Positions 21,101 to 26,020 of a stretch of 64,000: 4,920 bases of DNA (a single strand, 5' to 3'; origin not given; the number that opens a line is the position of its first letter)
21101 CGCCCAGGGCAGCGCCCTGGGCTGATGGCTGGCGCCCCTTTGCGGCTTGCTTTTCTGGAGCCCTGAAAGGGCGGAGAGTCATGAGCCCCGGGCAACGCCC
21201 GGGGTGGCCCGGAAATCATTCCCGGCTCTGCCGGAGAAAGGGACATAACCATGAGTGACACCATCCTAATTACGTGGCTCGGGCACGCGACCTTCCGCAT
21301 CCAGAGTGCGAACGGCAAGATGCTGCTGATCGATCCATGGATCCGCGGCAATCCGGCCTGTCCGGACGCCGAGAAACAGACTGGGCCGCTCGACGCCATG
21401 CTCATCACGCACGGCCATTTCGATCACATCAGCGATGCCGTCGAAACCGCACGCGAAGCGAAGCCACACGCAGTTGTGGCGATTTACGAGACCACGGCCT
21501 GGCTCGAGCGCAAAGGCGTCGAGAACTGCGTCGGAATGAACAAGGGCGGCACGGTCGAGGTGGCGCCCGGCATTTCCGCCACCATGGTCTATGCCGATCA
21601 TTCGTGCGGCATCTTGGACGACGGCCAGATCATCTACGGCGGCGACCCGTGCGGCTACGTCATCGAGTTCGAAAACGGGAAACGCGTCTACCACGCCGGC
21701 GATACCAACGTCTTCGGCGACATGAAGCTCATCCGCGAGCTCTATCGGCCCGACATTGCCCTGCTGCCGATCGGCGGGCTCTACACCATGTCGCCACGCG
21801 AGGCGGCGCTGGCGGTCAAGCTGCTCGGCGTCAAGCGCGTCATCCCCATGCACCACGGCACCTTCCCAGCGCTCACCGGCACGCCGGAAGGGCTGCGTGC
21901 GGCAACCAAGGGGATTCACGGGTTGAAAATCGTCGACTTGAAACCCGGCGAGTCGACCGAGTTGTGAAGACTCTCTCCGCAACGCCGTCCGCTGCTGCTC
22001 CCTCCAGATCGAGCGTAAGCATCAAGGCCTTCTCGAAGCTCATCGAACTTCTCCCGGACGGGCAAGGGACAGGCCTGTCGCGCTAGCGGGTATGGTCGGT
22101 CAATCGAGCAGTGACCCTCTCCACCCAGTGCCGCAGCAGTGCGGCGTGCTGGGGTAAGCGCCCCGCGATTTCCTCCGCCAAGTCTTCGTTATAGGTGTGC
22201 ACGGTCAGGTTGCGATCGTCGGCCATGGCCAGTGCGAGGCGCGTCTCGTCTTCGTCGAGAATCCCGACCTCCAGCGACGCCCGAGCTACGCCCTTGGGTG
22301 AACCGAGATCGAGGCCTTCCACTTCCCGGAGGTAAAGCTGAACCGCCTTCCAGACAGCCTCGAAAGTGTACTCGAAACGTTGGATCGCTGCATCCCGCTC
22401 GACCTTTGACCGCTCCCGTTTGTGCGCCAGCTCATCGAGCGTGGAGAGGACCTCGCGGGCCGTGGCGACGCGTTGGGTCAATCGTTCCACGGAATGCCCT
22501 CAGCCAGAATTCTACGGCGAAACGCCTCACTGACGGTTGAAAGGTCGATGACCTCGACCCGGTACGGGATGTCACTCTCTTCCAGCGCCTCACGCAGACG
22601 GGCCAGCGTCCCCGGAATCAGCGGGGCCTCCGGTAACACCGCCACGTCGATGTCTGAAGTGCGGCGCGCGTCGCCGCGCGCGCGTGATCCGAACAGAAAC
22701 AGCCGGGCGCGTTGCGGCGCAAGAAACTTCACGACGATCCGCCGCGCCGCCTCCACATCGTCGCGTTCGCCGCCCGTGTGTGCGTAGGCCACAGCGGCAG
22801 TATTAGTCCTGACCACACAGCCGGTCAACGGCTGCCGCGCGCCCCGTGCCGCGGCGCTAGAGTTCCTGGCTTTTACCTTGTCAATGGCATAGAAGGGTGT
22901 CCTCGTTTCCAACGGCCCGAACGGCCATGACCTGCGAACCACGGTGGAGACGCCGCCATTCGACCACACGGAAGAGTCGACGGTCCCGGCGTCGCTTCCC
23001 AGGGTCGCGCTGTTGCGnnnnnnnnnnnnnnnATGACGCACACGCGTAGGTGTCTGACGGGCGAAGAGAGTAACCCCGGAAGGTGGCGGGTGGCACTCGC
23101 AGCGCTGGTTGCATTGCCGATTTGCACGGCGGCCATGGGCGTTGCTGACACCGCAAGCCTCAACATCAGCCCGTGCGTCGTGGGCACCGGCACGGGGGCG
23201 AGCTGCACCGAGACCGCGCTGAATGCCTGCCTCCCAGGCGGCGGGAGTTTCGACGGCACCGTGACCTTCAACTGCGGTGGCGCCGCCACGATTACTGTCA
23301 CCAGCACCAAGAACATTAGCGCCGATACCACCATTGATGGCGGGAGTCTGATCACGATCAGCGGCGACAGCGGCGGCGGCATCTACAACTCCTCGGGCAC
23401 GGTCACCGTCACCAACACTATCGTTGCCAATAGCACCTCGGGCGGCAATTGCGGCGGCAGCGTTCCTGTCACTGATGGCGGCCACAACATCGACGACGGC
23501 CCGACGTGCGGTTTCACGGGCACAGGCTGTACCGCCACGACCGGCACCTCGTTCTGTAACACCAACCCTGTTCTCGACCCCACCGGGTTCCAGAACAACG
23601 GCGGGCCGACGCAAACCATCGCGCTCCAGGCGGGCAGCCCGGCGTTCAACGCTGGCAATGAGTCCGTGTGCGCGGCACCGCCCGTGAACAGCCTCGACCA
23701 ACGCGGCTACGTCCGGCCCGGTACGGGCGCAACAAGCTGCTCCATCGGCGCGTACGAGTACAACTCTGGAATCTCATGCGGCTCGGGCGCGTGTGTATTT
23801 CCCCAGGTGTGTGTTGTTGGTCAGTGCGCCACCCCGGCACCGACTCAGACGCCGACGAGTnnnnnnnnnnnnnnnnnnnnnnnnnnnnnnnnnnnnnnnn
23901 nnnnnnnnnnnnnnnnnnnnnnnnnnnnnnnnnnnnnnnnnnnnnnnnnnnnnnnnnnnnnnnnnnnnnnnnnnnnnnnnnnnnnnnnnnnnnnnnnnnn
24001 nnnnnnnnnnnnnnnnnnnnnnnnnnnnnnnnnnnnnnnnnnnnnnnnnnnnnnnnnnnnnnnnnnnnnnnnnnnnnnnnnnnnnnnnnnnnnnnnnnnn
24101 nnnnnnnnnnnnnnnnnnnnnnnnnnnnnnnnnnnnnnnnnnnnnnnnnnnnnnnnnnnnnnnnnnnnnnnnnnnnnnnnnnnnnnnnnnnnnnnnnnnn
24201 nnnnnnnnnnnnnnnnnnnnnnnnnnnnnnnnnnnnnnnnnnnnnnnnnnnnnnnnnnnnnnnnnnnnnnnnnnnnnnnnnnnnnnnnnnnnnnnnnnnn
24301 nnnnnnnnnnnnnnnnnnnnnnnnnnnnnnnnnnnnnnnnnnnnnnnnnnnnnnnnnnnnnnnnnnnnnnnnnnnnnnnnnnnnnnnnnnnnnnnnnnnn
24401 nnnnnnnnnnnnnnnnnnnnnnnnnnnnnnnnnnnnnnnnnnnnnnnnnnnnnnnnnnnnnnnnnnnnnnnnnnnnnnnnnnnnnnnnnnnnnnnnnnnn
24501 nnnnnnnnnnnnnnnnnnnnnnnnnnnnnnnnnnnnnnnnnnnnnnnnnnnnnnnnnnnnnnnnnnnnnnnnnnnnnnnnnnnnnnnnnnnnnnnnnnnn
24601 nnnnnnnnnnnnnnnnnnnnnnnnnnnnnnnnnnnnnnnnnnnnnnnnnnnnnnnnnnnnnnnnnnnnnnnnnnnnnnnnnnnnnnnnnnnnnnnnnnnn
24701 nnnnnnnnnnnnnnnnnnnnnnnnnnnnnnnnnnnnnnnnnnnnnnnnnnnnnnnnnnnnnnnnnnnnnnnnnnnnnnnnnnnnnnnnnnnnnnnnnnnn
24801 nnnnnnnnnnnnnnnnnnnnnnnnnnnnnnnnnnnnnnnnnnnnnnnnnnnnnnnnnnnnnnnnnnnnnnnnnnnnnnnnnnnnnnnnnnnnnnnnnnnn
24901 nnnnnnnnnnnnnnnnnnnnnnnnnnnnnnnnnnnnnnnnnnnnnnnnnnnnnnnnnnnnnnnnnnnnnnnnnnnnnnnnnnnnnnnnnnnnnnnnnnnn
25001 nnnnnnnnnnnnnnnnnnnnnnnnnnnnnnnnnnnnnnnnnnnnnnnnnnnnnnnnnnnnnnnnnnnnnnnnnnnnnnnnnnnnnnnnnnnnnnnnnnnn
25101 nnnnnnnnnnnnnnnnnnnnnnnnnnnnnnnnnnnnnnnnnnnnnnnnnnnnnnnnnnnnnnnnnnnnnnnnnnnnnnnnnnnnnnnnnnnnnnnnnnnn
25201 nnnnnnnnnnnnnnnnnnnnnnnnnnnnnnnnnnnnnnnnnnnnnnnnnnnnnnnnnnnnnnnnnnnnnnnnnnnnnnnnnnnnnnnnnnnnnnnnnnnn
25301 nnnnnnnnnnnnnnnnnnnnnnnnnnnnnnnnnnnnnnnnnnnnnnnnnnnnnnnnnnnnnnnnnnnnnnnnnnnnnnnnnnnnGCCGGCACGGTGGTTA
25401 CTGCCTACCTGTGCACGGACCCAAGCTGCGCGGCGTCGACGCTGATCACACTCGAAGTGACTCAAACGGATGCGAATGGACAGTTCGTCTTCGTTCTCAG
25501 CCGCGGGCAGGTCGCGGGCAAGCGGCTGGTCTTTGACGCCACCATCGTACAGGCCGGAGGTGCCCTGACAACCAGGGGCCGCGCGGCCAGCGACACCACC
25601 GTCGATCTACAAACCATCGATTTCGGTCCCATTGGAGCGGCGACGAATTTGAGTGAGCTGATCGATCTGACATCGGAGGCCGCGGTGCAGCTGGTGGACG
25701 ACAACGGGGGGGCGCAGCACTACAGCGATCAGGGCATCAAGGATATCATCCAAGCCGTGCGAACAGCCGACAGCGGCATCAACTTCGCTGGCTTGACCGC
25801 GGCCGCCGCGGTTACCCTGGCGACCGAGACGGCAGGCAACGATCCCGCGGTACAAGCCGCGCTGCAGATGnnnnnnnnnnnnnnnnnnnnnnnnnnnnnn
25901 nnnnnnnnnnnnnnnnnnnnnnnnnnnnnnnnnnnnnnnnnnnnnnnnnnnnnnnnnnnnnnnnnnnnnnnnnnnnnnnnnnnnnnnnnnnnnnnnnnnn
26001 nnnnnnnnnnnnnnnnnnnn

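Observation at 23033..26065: Dockerin-tagged cargo protein combining a choice-of-anchor-Q-like beta-helix with a seven-bladed FG-GAP (integrin-alpha-like) propeller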

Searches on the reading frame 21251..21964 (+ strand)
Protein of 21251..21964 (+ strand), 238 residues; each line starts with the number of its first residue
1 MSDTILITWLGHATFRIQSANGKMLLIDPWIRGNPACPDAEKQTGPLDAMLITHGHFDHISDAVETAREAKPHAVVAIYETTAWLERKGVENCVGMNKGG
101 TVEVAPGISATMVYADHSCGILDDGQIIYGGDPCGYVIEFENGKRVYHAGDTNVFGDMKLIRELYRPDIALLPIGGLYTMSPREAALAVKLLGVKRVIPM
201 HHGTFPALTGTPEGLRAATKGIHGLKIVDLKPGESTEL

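Call 7: search_protein_families(library=pfam, proteins=[window:21251-21964:+], max_evalue=0.1)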
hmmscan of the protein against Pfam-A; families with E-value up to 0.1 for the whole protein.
window:21251-21964:+ (238 aa): 3 families
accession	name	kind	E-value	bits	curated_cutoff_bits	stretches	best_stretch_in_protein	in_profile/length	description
PF12706.13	Lactamase_B_2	-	1.9e-30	106.4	27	1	25-202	3-200/200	Beta-lactamase superfamily domain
PF13483.12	Lactamase_B_3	-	2.4e-24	86.6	24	1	7-201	2-160/160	Beta-lactamase superfamily domain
PF00753.33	Lactamase_B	-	1.6e-10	41.7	22.7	1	9-201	3-196/196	Metallo-beta-lactamase superfamily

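Call 75: find_encoding_contigs(protein=window:21251-21964:+, flank=10000, max_places=8)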
Protein window:21251-21964:+ (238 aa): 16 contigs read that carry it; 8 places shown.
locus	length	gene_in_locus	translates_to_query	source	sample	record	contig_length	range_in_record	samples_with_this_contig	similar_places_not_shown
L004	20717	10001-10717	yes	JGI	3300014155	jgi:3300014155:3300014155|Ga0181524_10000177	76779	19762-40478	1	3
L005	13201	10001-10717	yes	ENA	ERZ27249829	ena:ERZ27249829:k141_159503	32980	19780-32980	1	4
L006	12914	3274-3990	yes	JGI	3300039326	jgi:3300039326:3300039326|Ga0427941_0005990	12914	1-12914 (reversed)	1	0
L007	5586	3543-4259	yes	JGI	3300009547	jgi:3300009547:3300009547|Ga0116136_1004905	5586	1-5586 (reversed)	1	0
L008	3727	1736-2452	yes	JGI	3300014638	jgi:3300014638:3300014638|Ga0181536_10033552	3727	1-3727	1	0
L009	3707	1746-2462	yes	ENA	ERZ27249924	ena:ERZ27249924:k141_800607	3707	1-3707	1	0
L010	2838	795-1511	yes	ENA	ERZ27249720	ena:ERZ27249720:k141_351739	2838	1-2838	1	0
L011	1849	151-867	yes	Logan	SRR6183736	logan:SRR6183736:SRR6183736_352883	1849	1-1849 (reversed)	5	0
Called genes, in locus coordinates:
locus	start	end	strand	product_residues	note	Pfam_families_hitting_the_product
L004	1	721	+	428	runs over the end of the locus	-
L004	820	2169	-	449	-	PF00089:Trypsin, PF13365:Trypsin_2, PF00595:PDZ (faint), PF13180:PDZ_2, PF14685:PDZ_Tricorn (faint), PF17820:PDZ_6 (weak), PF13180:PDZ_2, PF17820:PDZ_6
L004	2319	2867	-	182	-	PF01862:PvlArgDC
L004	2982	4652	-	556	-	PF01642:MM_CoA_mutase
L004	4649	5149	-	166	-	PF00364:Biotin_lipoyl, PF25917:BSH_RND, PF25973:BSH_CzcB (faint), PF25984:BSH_YknX (faint)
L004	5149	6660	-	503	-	PF00289:Biotin_carb_N, PF02222:ATP-grasp, PF02786:CPSase_L_D2, PF07478:Dala_Dala_lig_C, PF08443:RimK (weak), PF02785:Biotin_carb_C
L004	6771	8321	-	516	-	PF01039:Carboxyl_trans, PF03255:ACCA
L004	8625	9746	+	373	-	PF04055:Radical_SAM, PF13186:SPASM (faint)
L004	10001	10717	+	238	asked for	PF00753:Lactamase_B, PF13483:Lactamase_B_3, PF12706:Lactamase_B_2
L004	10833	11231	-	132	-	PF08780:NTase_sub_bind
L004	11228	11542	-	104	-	PF01909:NTP_transf_2, PF18765:Polbeta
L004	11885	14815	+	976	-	-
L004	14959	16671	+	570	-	PF00211:Guanylate_cyc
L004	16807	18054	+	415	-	PF13557:Phenol_MetA_deg (weak)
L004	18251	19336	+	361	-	-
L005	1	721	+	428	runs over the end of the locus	-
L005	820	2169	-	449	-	PF00089:Trypsin, PF13365:Trypsin_2, PF00595:PDZ (faint), PF13180:PDZ_2, PF14685:PDZ_Tricorn (faint), PF17820:PDZ_6 (weak), PF13180:PDZ_2, PF17820:PDZ_6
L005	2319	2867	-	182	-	PF01862:PvlArgDC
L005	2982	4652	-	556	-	PF01642:MM_CoA_mutase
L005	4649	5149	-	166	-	PF00364:Biotin_lipoyl, PF25917:BSH_RND, PF25973:BSH_CzcB (faint), PF25984:BSH_YknX (faint)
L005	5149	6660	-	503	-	PF00289:Biotin_carb_N, PF02222:ATP-grasp, PF02786:CPSase_L_D2, PF07478:Dala_Dala_lig_C, PF08443:RimK (weak), PF02785:Biotin_carb_C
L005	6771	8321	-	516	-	PF01039:Carboxyl_trans, PF03255:ACCA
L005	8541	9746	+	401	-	PF04055:Radical_SAM, PF13186:SPASM (faint)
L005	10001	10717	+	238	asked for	PF00753:Lactamase_B, PF13483:Lactamase_B_3, PF12706:Lactamase_B_2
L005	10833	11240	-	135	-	PF08780:NTase_sub_bind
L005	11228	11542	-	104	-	PF01909:NTP_transf_2, PF18765:Polbeta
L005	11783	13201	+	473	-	?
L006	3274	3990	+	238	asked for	PF00753:Lactamase_B, PF13483:Lactamase_B_3, PF12706:Lactamase_B_2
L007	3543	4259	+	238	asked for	PF00753:Lactamase_B, PF13483:Lactamase_B_3, PF12706:Lactamase_B_2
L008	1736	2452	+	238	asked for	PF00753:Lactamase_B, PF13483:Lactamase_B_3, PF12706:Lactamase_B_2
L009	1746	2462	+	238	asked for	PF00753:Lactamase_B, PF13483:Lactamase_B_3, PF12706:Lactamase_B_2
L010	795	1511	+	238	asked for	PF00753:Lactamase_B, PF13483:Lactamase_B_3, PF12706:Lactamase_B_2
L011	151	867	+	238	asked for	PF00753:Lactamase_B, PF13483:Lactamase_B_3, PF12706:Lactamase_B_2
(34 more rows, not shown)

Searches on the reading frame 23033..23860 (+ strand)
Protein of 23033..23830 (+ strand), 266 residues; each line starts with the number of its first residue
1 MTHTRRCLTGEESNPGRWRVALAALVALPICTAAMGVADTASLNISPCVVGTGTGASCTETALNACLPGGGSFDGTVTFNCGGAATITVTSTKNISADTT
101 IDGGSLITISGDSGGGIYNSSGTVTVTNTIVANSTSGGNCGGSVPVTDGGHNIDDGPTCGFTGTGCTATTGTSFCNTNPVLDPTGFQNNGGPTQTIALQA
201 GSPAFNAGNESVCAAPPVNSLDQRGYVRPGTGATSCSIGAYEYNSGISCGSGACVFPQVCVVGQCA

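Call 7: search_protein_families(library=pfam, proteins=[window:23033-23830:+], max_evalue=0.1)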
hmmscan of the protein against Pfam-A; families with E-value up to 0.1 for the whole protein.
window:23033-23830:+ (266 aa): 0 families

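Call 18: find_homologous_proteins(query=window:23138-23860:+, max_evalue=0.001)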
Query window:23138-23860:+ (241 aa): 653 proteins with E <= 0.001 among 4185 candidates; the best 120 are listed.
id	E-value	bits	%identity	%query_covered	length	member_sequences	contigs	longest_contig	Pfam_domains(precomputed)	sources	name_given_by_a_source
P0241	6.0e-89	316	82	55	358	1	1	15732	-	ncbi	ncbi:MAG TPA: choice-of-anchor Q domain-containing protein [Candidatus Binatia bacterium]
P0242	1.5e-82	295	56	87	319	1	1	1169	-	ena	-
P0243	4.4e-81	290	75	56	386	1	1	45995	PF01839.30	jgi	jgi:hypothetical protein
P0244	4.6e-73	264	60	77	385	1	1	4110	-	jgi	jgi:hypothetical protein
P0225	6.4e-72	260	61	84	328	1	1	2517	-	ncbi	ncbi:MAG TPA: choice-of-anchor Q domain-containing protein [Candidatus Binatia bacterium]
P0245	8.0e-70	253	77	54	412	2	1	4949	-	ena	-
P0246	1.7e-68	249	65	57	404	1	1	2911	PF02415.24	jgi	jgi:predicted outer membrane repeat protein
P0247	7.5e-68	247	71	63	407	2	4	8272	PF13229.13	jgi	-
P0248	2.0e-61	226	58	53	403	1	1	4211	-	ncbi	-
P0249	5.0e-61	225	78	56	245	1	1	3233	-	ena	-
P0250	1.1e-58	217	81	55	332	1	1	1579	-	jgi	jgi:hypothetical protein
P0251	1.3e-58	217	81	56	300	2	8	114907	-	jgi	jgi:hypothetical protein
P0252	1.8e-58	216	81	51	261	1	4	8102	-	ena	-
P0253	2.5e-58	216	74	54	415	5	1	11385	PF13229.13,PF02415.24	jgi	jgi:predicted outer membrane repeat protein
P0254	2.9e-58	215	56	61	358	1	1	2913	PF13229.13,PF02415.24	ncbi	-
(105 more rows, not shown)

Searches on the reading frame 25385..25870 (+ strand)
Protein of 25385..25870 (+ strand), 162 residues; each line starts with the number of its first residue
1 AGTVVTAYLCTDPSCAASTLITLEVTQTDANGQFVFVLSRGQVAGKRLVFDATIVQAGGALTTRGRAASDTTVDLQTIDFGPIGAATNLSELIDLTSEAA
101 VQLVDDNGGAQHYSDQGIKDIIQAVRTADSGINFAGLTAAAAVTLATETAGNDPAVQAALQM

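Call 33: search_protein_families(library=pfam, proteins=[window:25385-25870:+], max_evalue=5)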
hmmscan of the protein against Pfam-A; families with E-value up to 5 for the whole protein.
window:25385-25870:+ (162 aa): 0 families
